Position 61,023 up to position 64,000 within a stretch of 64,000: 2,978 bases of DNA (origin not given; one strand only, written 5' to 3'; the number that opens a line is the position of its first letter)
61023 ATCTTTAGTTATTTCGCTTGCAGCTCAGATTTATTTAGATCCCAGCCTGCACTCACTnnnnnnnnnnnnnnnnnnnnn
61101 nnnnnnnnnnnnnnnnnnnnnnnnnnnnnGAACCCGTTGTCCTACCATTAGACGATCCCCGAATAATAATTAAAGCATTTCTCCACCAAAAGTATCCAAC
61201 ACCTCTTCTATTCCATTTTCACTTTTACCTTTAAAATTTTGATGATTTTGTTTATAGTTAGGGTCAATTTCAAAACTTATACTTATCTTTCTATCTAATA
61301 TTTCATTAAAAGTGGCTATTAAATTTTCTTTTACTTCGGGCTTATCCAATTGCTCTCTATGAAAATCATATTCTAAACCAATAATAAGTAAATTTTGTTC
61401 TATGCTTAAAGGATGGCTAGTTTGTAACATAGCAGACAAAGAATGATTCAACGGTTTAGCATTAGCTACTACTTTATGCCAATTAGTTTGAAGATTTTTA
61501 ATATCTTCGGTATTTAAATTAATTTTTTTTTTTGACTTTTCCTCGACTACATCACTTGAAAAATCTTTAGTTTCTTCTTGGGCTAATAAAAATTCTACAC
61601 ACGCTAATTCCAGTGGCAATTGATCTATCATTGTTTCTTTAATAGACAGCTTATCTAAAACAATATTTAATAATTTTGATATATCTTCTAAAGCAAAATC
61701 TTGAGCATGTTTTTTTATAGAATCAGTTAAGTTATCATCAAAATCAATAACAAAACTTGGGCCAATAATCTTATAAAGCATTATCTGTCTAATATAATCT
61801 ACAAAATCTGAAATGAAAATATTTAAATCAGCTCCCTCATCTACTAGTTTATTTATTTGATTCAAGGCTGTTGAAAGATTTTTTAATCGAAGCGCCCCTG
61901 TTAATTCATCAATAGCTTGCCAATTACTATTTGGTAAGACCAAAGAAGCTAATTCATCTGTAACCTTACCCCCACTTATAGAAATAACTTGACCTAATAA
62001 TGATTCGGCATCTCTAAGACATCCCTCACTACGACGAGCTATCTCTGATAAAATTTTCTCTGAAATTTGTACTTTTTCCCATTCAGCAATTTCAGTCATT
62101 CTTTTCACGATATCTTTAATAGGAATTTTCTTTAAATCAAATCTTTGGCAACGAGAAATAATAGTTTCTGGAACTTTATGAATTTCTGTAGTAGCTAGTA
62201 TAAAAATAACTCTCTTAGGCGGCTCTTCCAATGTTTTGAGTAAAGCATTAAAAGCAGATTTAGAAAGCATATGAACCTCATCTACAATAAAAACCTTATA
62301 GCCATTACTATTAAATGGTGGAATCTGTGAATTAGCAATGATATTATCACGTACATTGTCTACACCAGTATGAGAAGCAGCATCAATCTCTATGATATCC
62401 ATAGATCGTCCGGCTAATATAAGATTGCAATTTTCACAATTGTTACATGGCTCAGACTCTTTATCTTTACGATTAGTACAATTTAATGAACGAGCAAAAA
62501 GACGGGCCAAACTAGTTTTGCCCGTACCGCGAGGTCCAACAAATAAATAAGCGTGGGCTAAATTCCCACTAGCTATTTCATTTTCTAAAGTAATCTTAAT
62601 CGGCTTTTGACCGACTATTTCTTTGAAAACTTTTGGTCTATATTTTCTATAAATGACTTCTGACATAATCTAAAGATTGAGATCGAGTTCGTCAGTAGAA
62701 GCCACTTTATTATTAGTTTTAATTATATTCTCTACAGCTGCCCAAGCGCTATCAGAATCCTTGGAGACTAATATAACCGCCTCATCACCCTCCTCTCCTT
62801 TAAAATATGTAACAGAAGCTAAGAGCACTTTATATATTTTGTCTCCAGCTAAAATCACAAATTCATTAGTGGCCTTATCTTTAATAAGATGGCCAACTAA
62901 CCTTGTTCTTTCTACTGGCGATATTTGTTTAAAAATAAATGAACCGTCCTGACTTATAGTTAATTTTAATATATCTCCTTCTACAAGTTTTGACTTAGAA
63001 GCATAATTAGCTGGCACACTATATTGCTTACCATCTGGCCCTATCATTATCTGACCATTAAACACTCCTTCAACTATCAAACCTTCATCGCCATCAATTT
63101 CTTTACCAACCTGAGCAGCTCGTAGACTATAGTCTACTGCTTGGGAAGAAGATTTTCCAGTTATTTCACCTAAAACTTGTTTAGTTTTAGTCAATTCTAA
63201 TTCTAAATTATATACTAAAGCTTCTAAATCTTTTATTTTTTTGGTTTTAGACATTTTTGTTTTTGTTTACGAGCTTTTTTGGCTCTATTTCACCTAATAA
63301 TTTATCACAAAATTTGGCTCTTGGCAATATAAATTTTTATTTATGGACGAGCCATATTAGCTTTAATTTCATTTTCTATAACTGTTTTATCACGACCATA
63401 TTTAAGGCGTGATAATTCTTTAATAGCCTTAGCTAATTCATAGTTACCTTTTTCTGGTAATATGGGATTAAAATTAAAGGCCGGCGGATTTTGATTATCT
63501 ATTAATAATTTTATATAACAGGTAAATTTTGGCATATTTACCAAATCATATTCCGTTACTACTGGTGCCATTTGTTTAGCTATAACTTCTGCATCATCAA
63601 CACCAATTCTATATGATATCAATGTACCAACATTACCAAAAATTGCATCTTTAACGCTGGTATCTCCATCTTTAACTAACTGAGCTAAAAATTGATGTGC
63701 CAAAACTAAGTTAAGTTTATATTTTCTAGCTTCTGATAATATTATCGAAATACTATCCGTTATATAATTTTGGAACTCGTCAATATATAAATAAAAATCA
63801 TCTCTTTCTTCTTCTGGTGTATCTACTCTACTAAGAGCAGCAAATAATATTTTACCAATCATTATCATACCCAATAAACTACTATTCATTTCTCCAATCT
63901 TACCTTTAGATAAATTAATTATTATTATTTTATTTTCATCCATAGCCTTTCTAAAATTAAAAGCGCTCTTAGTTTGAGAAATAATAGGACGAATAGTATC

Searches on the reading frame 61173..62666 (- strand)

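Call 56: search_protein_families(library=pfam, proteins=[window:61173-62666:-], max_evalue=1)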
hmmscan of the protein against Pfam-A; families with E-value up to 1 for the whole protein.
window:61173-62666:- (498 aa): 33 families (the best 25 are shown)
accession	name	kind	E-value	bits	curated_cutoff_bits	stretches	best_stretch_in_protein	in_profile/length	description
PF13177.12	DNA_pol3_delta2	-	1e-42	146.3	27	1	20-181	2-160/161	DNA polymerase III, delta subunit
PF00004.35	AAA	-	6.3e-14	53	21.2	1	41-175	2-125/131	ATPase family associated with various cellular activities (AAA)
PF13401.12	AAA_22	-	1.2e-07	32.5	27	1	40-160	8-123/130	AAA domain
PF12169.13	DNA_pol3_gamma3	-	1.7e-07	31.6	24.4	1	252-338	18-105/143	DNA polymerase III subunits gamma and tau domain III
PF22608.2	DNAX_ATPase_lid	-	4e-07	30.1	27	1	186-233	2-49/49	DNA polymerase III clamp loader subunit, ATPase lid domain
PF05496.18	RuvB_N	-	2.1e-06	28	27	1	10-67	2-63/159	Holliday junction DNA helicase RuvB P-loop domain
PF07728.20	AAA_5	-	3.5e-06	27.5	22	1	41-148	3-92/139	AAA domain (dynein-related subfamily)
PF21960.2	RCF1-5-like_lid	-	7.5e-05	23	27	1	189-220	2-34/43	RCF1/5-like, AAA+ ATPase lid domain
PF04851.21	ResIII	-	0.00011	22.6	22.5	1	117-148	120-152/164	Type III restriction enzyme, res subunit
PF13479.12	AAA_24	-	0.0002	21.7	27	1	41-142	6-84/195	AAA domain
PF13173.12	AAA_14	-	0.00022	21.7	27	1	39-154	4-93/129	AAA domain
PF13604.12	AAA_30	-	0.00047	20.4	27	1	40-156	21-122/191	AAA domain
PF06068.19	TIP49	-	0.00073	19.2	23.8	1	125-160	277-311/347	TIP49 P-loop domain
PF07724.20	AAA_2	-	0.0018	18.8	27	1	40-148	6-101/166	AAA domain (Cdc48 subfamily)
PF13245.12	AAA_19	-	0.0021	18.7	25.1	1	40-156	14-123/134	AAA domain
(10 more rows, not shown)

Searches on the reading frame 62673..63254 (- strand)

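Call 56: search_protein_families(library=pfam, proteins=[window:62673-63254:-], max_evalue=1)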
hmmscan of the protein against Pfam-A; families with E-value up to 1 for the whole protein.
window:62673-63254:- (194 aa): 1 family
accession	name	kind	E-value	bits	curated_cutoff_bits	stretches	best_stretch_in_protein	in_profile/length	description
PF22483.2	Mu-transpos_C_2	-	0.14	12.3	27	1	70-107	21-58/73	Mu transposase, C-terminal domain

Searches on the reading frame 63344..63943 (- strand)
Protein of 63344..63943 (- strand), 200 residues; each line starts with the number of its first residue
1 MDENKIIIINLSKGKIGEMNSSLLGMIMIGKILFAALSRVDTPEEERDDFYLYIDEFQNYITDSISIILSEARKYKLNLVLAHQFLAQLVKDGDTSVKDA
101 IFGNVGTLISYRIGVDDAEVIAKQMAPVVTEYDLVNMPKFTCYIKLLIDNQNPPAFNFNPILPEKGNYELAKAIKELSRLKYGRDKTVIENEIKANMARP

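Call 56: search_protein_families(library=pfam, proteins=[window:63344-63943:-], max_evalue=1)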
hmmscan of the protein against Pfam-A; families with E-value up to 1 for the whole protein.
window:63344-63943:- (200 aa): 3 families
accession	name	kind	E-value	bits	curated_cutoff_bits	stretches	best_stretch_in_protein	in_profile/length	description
PF12696.13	TraG-D_C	-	3.5e-06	27.4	22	1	50-121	2-75/126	TraM recognition site of TraD and TraG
PF10412.15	TrwB_AAD_bind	-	0.002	17.5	20.5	1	37-110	233-307/387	Type IV secretion-system coupling protein DNA-binding domain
PF02534.20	T4SS-DNA_transf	-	0.11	11.7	20.1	1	44-124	298-381/468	Type IV secretory system Conjugative DNA transfer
